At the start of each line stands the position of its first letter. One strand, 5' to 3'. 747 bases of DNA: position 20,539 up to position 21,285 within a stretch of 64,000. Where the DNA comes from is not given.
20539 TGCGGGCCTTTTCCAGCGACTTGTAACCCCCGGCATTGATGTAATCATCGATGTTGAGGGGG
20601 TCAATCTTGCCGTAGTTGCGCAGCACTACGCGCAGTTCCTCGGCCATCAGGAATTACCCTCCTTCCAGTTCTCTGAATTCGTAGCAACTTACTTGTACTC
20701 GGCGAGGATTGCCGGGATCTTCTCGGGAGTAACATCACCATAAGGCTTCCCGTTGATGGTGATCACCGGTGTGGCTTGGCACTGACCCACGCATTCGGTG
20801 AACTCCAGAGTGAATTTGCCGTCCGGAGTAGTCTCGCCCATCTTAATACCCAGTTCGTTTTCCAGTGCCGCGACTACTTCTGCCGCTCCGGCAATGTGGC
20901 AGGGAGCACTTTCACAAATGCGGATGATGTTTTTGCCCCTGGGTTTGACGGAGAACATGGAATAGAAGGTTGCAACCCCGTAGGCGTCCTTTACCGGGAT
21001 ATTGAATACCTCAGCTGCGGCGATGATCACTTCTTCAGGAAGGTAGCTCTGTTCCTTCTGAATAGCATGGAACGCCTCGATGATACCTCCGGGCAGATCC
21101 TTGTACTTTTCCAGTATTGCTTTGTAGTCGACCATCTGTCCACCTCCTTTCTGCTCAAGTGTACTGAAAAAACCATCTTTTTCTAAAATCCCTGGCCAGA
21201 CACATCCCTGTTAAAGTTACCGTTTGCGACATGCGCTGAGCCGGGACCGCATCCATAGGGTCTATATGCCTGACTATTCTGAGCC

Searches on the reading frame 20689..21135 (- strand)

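Call 59: search_protein_families(library=pfam, proteins=[window:20689-21135:-], max_evalue=1e-8)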
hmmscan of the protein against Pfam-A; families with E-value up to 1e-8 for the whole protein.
window:20689-21135:- (148 aa): 1 family
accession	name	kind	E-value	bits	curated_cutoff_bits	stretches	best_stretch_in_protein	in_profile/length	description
PF01257.25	2Fe-2S_thioredx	-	2.3e-51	173.9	24.8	1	5-148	2-145/145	Thioredoxin-like [2Fe-2S] ferredoxin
